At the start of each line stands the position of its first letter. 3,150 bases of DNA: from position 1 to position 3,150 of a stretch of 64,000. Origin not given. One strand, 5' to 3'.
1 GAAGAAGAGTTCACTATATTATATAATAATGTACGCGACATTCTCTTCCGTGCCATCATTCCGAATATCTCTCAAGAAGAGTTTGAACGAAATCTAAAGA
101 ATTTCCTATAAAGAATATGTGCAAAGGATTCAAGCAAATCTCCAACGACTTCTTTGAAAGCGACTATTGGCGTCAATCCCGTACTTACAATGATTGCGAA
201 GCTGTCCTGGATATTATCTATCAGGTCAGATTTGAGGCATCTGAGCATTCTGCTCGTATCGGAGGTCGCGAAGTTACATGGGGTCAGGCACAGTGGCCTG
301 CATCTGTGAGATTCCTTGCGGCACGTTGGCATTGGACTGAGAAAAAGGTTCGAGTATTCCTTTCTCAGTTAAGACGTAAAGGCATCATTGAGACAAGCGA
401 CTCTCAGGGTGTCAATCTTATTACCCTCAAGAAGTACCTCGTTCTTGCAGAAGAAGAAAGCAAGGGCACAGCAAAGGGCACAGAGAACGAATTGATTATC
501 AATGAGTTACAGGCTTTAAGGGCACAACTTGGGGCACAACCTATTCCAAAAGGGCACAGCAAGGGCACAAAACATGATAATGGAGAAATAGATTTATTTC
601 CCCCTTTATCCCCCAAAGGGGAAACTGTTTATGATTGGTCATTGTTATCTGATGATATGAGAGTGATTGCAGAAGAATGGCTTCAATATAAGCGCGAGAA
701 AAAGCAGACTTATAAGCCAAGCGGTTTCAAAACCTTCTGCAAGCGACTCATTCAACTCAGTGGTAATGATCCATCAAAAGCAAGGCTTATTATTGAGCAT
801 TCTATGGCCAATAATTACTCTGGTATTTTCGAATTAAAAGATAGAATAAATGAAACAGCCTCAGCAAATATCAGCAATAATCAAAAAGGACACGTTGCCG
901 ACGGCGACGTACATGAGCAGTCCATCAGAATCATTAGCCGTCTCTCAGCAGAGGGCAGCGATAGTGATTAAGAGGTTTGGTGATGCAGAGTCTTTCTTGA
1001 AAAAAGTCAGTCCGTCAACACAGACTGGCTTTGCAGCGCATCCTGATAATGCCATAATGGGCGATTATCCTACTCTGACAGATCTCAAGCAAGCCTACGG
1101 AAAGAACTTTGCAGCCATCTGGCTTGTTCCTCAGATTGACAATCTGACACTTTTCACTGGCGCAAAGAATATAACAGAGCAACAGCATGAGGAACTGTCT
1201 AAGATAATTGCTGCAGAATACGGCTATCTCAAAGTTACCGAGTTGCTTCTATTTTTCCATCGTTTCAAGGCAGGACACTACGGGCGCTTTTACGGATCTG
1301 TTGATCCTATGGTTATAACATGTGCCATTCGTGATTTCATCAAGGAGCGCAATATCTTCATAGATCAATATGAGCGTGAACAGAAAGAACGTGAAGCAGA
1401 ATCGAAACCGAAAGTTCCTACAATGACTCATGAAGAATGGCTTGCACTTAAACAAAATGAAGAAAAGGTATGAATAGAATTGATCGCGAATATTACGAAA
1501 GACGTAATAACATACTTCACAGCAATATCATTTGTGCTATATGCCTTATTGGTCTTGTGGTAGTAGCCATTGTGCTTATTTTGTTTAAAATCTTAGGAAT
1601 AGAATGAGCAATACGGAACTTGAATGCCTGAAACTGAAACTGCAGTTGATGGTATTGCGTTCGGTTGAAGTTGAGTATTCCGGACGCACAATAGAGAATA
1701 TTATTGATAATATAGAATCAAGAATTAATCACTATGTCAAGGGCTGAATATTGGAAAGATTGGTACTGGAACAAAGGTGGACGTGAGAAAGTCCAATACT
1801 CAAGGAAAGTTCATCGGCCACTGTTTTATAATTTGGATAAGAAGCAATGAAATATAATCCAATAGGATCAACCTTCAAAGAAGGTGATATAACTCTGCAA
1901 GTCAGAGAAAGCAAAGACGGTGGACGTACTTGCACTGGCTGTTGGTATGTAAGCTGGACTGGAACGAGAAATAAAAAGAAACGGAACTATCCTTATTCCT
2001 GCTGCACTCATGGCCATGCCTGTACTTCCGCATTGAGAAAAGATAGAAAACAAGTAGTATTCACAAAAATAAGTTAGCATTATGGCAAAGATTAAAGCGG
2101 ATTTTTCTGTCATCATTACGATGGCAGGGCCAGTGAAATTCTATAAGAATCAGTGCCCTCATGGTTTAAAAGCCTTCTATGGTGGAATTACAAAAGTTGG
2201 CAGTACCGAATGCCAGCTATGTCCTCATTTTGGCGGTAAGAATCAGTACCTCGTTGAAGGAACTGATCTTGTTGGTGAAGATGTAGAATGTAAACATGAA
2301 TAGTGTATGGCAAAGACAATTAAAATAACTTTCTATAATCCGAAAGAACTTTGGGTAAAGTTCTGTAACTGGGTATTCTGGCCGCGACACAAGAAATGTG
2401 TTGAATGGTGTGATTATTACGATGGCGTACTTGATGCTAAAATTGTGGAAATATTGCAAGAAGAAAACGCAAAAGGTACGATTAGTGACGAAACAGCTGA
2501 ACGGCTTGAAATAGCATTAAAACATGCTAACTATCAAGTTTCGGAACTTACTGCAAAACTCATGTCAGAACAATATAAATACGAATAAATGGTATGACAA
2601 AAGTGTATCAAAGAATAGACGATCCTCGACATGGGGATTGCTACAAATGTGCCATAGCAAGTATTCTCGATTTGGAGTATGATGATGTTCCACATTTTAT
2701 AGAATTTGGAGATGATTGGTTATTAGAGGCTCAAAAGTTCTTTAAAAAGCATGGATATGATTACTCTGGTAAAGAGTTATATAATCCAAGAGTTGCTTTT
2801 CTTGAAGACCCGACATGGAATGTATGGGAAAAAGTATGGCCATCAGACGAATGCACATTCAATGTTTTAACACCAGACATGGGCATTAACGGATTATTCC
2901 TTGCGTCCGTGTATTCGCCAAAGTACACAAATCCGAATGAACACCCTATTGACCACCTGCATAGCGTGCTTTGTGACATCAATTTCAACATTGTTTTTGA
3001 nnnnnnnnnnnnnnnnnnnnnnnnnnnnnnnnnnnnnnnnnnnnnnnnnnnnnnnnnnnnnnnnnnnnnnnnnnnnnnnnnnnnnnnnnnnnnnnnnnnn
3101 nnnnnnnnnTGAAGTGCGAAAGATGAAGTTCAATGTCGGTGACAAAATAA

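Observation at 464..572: Iterons inside the rep-like gene, with a homologous duplicated iteron locus 60 kb away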

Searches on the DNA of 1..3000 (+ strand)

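Call 14: search_dna_similar(query=window:1-3000:+, collection=phages, mode=distant, max_rows=20)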
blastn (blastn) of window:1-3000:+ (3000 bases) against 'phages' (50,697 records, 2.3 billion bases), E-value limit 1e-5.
Records with a match: 1; places in all: 1; records where one place covers at least 80% of the query: 0.
Best place of each record, by identity: 60-80% 1.
By first word of the organism name: Bacteriophage 1.
By host as written in the record: - 1.
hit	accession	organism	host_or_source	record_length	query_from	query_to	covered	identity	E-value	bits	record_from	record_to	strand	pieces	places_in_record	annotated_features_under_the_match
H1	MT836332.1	Bacteriophage sp.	human fecal samples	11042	1261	1382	4%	72.1%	2e-8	68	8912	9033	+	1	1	record has no annotation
